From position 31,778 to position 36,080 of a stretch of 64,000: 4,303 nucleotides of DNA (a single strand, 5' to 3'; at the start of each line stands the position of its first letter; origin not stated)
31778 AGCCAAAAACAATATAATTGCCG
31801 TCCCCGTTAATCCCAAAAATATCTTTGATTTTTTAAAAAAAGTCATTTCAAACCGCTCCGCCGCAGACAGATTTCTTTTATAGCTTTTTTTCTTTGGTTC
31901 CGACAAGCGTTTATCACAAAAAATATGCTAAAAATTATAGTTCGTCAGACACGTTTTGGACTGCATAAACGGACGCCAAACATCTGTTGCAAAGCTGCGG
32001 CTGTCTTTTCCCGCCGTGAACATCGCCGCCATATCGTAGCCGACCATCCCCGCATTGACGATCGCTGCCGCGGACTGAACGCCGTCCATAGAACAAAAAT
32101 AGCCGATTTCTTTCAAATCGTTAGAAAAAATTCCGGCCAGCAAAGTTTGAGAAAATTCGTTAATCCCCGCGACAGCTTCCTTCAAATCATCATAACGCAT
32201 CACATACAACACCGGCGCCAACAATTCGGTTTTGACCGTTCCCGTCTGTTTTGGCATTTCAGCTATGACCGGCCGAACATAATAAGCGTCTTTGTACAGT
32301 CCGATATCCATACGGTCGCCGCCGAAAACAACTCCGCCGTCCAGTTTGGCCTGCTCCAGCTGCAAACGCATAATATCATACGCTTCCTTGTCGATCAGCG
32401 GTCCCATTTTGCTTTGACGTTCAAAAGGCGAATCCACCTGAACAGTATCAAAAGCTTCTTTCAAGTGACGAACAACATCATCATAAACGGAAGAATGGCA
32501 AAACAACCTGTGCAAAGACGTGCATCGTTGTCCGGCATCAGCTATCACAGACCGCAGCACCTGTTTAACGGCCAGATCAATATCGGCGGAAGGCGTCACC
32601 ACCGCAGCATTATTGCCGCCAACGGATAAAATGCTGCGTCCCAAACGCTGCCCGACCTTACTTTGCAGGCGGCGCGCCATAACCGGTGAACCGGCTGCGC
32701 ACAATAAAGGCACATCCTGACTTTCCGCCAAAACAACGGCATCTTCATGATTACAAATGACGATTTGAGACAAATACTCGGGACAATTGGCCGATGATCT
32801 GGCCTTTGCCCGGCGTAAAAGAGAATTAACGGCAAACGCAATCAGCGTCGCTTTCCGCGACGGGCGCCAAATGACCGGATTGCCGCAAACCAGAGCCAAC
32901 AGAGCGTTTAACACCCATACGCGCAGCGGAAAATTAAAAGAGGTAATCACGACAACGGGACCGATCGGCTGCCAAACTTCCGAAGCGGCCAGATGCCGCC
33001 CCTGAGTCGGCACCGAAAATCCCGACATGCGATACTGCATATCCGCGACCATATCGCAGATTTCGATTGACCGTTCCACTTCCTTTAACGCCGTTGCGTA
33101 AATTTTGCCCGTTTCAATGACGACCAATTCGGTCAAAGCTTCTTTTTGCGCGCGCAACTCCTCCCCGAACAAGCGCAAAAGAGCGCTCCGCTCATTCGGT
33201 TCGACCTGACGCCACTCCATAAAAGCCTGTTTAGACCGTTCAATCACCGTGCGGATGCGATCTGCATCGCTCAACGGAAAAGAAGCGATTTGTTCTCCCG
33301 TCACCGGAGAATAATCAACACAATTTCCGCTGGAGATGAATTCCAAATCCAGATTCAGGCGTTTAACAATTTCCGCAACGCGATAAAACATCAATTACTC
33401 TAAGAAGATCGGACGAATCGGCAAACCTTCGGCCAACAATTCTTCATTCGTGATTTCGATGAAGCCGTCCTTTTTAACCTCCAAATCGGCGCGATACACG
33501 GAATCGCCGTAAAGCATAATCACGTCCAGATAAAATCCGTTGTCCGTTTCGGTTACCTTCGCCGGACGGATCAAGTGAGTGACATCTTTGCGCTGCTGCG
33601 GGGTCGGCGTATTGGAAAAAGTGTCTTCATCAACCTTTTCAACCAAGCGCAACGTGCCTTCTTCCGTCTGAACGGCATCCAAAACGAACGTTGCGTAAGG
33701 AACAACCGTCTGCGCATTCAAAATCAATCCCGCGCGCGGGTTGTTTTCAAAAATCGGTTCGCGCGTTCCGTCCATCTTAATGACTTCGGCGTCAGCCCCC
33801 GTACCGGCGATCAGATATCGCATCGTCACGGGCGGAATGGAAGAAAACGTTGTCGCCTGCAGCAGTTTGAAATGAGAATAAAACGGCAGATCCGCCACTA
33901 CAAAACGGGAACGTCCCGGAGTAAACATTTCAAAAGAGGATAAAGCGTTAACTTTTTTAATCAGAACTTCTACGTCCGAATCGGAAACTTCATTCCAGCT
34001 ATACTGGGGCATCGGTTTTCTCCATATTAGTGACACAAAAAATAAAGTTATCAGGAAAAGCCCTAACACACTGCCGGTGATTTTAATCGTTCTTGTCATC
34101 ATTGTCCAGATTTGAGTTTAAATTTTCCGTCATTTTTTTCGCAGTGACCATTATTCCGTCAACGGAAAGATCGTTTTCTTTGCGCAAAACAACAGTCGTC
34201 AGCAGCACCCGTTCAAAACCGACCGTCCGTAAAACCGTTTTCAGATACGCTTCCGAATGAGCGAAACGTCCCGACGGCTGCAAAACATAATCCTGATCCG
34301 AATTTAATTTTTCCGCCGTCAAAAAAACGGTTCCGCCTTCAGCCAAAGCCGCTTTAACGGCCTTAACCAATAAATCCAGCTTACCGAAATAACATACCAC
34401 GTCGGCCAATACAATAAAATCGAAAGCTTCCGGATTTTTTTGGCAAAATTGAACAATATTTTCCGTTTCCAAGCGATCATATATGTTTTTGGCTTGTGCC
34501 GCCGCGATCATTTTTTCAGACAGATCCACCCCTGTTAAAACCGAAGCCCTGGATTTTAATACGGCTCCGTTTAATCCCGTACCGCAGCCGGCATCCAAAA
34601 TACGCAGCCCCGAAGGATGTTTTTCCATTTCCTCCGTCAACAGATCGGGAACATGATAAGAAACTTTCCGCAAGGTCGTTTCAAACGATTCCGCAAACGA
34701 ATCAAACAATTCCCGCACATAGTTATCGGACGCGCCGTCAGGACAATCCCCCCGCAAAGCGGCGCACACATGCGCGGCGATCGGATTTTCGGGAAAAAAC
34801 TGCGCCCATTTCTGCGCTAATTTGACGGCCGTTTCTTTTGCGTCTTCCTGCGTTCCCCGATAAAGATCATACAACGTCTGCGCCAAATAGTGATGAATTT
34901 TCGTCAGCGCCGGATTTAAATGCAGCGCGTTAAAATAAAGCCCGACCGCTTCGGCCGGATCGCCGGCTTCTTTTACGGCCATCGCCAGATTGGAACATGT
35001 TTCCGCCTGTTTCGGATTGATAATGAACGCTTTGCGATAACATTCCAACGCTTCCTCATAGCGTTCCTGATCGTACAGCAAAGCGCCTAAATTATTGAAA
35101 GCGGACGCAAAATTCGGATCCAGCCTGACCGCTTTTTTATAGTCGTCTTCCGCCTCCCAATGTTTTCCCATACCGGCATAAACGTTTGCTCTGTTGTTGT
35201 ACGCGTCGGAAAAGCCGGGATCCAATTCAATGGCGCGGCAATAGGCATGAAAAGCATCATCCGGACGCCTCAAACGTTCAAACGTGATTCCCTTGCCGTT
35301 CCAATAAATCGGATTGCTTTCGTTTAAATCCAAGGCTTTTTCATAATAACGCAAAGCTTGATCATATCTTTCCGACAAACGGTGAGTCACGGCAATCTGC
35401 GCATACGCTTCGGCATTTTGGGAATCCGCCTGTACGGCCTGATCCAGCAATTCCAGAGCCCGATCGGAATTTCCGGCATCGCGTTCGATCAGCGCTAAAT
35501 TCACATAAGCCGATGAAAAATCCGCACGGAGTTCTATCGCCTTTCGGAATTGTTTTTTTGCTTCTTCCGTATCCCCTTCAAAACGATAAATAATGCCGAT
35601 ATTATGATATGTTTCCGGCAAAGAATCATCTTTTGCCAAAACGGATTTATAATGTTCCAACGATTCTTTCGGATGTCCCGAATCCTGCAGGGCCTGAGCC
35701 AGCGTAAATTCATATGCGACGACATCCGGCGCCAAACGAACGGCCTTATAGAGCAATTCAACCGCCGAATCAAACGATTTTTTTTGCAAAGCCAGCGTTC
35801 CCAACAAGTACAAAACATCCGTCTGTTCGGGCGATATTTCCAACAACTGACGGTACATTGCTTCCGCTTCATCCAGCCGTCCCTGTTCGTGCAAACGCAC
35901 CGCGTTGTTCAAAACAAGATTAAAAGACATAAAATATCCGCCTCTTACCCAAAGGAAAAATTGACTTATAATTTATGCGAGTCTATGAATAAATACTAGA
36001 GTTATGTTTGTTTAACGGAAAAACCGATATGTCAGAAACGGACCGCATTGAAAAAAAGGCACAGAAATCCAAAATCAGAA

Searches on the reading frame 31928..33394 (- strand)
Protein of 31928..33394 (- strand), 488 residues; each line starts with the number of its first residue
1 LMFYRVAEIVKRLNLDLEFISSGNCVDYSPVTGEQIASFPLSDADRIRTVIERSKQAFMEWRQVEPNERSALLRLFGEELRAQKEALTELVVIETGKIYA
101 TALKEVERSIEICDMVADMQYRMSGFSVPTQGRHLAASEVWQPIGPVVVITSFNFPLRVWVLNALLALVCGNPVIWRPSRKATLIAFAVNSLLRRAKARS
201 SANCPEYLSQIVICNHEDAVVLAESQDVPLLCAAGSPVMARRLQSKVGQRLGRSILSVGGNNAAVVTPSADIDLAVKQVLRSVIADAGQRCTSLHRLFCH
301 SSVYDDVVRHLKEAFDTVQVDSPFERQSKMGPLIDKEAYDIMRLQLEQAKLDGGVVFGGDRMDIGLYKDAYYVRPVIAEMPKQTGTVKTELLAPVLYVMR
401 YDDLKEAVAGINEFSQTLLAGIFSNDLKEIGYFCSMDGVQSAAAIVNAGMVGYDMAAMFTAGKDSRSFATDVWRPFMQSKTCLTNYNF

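Call 30: search_protein_families(library=pfam, proteins=[window:31928-33394:-], max_evalue=0.001)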
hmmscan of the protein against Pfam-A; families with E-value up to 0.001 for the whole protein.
window:31928-33394:- (488 aa): 1 family
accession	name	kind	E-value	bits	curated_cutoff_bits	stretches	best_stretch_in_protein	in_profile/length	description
PF00171.27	Aldedh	-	1.8e-92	310.7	23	1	27-459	11-435/461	Aldehyde dehydrogenase family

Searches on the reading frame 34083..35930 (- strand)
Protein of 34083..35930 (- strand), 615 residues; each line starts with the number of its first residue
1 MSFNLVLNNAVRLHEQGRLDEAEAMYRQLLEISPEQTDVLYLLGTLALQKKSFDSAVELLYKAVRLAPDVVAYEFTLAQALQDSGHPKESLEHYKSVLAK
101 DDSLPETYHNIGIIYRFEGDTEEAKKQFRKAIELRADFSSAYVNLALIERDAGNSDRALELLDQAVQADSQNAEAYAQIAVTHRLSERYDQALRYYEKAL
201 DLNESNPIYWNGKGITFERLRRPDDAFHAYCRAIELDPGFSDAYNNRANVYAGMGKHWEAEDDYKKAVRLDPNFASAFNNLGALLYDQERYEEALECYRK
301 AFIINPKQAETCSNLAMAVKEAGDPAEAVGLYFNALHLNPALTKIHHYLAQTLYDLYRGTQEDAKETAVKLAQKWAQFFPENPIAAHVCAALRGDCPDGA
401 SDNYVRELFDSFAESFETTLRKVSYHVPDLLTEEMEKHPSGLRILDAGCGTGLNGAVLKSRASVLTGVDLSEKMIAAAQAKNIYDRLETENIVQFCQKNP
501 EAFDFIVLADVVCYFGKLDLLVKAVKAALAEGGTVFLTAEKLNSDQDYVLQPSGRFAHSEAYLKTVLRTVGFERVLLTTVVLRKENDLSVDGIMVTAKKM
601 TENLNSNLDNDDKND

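Call 30: search_protein_families(library=pfam, proteins=[window:34083-35930:-], max_evalue=0.001)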
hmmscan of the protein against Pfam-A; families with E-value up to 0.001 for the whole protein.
window:34083-35930:- (615 aa): 40 families (the best 25 are shown)
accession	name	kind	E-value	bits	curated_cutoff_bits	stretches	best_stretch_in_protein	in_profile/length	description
PF00515.34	TPR_1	-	1.5e-61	202.3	27.8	4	242-274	2-34/34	Tetratricopeptide repeat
PF07719.23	TPR_2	-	3.2e-49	161.4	27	4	275-307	1-33/34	Tetratricopeptide repeat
PF13181.12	TPR_8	-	2.6e-47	155.4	25.7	4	106-137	2-33/34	Tetratricopeptide repeat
PF13414.12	TPR_11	-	2.1e-45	152.6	26.8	5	255-288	8-41/42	TPR repeat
PF13424.12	TPR_12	-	1e-40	138.2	30.1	4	139-204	3-76/77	Tetratricopeptide repeat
PF13431.12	TPR_17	-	4.6e-37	123.6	24.4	2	232-261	4-33/34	Tetratricopeptide repeat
PF13432.12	TPR_16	-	1.1e-36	125.2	32.7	4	15-69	9-63/65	Tetratricopeptide repeat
PF13374.12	TPR_10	-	7.7e-32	108.8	27.5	1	275-304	2-31/42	Tetratricopeptide repeat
PF13428.12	TPR_14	-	5.9e-30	101.1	23.5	0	174-213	2-41/44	Tetratricopeptide repeat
PF14559.12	TPR_19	-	1.9e-27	95.8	25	3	13-69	1-57/68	Tetratricopeptide repeat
PF13176.12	TPR_7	-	1.9e-22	77.8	27.9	1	175-204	1-30/36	Tetratricopeptide repeat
PF23914.1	TPR_CcmH_CycH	-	3.8e-19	69.5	42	2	111-205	56-153/158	Cytochrome c-type biogenesis protein H TPR domain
PF13489.12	Methyltransf_23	-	5.9e-14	52.6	27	1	422-539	4-118/164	Methyltransferase domain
PF24575.1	TPR_Slam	-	7.5e-14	52.5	35.2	0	9-56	53-100/104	Surface lipoprotein assembly modifier, N-terminal TPR repeats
PF25063.1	ARM_TT21_C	-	1.4e-12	48.4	35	2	88-205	38-161/209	Tetratricopeptide repeat protein 21 C-terminal ARM domain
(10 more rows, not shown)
